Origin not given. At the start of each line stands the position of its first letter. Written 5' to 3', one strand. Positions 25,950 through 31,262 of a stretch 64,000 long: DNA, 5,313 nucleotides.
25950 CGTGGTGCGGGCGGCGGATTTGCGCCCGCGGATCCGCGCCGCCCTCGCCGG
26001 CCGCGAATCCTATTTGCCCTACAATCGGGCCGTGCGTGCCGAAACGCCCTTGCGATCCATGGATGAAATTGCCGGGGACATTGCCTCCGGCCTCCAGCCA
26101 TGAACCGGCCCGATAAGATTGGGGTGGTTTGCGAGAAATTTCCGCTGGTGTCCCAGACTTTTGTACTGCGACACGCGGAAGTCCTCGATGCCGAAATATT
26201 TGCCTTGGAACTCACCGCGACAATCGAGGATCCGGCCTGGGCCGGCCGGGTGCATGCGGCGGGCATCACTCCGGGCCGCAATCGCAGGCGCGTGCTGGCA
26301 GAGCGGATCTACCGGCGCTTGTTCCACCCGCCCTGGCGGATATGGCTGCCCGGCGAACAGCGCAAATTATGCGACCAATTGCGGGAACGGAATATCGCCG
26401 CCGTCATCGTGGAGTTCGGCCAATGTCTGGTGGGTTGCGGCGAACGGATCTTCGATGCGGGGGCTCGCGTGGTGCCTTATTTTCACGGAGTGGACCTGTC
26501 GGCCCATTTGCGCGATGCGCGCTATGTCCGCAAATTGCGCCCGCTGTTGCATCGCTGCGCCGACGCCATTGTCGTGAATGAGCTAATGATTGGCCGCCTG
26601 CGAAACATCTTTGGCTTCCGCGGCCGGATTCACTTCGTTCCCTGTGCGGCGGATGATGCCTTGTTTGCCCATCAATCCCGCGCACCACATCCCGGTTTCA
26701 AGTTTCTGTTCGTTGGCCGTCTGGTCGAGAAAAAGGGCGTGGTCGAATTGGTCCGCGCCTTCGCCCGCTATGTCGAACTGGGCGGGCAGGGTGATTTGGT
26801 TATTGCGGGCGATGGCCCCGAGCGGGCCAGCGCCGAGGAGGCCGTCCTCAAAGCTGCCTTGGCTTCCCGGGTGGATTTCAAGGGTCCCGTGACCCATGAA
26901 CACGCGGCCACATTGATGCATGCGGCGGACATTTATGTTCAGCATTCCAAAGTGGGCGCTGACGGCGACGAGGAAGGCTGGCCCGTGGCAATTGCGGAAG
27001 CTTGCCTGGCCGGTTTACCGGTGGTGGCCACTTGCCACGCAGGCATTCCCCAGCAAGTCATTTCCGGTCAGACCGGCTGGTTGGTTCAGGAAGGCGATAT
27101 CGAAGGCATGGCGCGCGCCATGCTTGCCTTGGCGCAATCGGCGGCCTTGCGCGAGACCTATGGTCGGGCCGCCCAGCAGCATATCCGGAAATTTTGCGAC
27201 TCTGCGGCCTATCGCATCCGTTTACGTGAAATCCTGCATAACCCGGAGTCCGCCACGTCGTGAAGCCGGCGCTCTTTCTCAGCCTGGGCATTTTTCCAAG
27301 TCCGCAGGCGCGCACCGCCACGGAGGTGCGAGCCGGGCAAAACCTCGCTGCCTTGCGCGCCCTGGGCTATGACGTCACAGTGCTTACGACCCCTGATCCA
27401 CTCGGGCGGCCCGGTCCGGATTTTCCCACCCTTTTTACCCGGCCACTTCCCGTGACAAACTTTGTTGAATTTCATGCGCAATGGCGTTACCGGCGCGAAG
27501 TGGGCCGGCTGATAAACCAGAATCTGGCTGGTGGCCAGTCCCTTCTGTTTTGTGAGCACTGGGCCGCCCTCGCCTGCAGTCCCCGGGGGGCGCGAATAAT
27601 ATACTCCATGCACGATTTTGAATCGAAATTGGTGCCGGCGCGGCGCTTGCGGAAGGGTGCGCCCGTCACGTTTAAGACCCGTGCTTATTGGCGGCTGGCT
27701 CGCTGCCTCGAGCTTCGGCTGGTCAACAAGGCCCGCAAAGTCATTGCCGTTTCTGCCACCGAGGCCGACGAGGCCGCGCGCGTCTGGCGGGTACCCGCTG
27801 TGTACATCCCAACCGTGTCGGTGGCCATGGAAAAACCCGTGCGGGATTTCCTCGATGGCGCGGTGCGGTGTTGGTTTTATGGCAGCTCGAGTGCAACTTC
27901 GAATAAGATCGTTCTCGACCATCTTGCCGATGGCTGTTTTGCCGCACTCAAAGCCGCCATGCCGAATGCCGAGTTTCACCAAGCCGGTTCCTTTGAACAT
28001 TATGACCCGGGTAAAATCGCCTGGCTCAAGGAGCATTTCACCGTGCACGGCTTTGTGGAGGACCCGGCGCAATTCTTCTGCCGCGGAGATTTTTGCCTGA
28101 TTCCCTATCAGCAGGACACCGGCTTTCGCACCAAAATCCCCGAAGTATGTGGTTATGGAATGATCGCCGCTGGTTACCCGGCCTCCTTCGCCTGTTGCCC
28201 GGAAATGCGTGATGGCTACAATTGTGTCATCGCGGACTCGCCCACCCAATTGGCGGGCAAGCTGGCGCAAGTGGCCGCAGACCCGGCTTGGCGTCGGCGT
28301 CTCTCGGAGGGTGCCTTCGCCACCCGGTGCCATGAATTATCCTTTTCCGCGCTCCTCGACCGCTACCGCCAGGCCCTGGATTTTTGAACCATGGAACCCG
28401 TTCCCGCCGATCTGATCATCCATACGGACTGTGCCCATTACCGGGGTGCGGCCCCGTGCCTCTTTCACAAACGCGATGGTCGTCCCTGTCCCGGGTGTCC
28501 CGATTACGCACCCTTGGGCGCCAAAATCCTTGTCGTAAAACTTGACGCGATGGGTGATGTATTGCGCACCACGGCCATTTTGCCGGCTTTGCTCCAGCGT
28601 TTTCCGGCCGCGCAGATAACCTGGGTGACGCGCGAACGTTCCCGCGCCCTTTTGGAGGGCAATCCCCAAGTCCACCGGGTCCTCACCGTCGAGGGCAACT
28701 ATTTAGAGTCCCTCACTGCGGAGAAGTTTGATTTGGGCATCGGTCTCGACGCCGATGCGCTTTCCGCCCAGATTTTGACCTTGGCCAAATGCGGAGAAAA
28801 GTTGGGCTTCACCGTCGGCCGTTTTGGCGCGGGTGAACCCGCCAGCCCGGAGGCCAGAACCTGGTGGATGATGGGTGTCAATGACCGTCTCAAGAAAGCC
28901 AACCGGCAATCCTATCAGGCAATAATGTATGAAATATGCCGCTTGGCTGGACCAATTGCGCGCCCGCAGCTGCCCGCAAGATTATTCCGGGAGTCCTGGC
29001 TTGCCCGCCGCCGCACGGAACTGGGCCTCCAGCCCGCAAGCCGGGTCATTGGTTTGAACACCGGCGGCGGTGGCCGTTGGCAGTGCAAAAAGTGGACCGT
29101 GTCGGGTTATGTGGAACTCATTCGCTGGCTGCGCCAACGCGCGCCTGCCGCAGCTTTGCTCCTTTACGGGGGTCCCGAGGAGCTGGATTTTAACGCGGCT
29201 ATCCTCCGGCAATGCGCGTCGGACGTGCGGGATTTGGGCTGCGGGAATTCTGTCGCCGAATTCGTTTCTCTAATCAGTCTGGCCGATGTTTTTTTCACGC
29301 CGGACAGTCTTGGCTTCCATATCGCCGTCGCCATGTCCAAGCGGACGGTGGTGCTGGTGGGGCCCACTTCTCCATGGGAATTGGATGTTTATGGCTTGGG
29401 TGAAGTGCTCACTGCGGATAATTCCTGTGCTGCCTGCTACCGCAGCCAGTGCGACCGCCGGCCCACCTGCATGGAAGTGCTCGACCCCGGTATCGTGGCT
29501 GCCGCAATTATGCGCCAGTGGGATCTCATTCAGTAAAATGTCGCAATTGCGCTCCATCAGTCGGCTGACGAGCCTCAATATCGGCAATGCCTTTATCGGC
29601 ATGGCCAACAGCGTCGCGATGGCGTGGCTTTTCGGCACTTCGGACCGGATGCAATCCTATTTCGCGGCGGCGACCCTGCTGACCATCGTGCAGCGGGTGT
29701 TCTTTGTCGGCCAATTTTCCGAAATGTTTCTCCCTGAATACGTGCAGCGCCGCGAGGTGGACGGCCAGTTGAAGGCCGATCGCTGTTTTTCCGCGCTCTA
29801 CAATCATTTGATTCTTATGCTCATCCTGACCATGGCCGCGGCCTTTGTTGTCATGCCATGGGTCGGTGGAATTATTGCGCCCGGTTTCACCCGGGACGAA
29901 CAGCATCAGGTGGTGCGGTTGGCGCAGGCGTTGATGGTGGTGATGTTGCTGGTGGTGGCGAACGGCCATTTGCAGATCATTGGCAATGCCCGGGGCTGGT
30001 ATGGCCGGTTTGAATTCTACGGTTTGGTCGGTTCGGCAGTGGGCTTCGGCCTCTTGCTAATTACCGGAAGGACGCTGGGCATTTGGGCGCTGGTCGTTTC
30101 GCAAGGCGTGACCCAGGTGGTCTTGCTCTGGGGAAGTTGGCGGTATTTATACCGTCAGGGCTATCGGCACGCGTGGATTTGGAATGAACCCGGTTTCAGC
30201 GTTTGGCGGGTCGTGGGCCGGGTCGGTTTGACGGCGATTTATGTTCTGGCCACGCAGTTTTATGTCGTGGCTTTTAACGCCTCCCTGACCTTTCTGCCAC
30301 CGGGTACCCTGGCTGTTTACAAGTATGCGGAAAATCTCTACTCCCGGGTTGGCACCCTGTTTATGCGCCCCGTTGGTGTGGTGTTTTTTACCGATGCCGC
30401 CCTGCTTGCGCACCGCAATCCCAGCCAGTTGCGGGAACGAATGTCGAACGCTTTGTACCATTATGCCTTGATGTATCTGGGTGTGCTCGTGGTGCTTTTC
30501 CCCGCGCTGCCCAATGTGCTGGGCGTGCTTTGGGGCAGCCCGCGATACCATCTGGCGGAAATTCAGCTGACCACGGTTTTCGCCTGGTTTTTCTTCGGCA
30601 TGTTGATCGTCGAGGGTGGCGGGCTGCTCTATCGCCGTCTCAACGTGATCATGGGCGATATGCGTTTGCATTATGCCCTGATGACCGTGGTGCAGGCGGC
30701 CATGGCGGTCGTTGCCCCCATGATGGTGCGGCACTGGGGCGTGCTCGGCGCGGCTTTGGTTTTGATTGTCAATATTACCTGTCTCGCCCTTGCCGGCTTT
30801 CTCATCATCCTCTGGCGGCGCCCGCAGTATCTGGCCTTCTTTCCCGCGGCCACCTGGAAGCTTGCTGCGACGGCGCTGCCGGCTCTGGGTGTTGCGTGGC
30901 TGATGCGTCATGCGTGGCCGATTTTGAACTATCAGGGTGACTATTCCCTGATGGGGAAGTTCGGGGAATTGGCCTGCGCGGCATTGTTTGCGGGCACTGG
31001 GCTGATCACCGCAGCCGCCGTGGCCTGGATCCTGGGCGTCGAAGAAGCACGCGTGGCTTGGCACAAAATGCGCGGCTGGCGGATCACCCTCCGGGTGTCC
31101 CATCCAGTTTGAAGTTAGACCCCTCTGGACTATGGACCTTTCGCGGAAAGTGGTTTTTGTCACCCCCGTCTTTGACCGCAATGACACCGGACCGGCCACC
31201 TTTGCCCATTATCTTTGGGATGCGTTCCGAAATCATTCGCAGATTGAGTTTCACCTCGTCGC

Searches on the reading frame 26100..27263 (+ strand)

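Call 33: search_protein_families(library=pfam, proteins=[window:26100-27263:+], max_evalue=0.0001)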
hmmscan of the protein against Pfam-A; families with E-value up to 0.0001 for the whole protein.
window:26100-27263:+ (387 aa): 4 families
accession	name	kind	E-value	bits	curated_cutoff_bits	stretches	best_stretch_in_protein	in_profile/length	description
PF00534.26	Glycos_transf_1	-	1.8e-31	109.4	26.4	1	193-360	9-171/172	Glycosyl transferases group 1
PF13692.12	Glyco_trans_1_4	-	3e-27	96.1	27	1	201-346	3-141/142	Glycosyl transferases group 1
PF13439.12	Glyco_transf_4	-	2.4e-08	34.6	28.5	1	61-186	30-168/170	Glycosyltransferase Family 4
PF20706.3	GT4-conflict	-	4.9e-06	26.2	26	1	178-379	176-372/385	Family 4 Glycosyltransferase in conflict systems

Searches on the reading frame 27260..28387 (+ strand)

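Call 33: search_protein_families(library=pfam, proteins=[window:27260-28387:+], max_evalue=0.0001)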
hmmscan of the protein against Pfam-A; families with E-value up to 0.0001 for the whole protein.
window:27260-28387:+ (375 aa): 3 families
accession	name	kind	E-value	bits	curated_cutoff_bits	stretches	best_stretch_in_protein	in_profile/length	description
PF13579.12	Glyco_trans_4_4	-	2.1e-12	48.1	29.7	1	21-181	3-150/158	Glycosyl transferase 4-like domain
PF13439.12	Glyco_transf_4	-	2.5e-11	44.3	28.5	1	29-183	12-162/170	Glycosyltransferase Family 4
PF13692.12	Glyco_trans_1_4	-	2.7e-07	31.4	27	1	215-341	13-142/142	Glycosyl transferases group 1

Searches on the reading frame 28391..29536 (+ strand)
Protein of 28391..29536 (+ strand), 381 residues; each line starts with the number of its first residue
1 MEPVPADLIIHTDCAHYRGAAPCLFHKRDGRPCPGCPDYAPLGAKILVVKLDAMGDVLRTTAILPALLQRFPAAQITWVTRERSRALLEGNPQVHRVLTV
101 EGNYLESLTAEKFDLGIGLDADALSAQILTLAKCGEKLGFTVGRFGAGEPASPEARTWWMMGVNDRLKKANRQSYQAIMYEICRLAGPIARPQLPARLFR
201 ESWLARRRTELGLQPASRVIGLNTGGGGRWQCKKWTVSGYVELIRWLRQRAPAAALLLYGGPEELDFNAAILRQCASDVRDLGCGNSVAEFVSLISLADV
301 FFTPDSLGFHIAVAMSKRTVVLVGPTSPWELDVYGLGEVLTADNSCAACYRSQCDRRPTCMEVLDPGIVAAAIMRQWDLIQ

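Call 33: search_protein_families(library=pfam, proteins=[window:28391-29536:+], max_evalue=0.0001)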
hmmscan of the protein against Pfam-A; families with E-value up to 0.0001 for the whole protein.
window:28391-29536:+ (381 aa): 1 family
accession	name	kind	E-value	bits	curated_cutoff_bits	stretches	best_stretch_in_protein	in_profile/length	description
PF01075.23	Glyco_transf_9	-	5.1e-12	46.1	22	1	199-355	87-242/247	Glycosyltransferase family 9 (heptosyltransferase)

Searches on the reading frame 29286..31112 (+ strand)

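Call 33: search_protein_families(library=pfam, proteins=[window:29286-31112:+], max_evalue=0.0001)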
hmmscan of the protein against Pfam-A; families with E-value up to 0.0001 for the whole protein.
window:29286-31112:+ (608 aa): 1 family
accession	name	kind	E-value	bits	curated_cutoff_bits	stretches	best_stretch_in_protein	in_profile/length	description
PF03023.19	MurJ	-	4.7e-13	49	27.4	1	112-539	1-424/451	Lipid II flippase MurJ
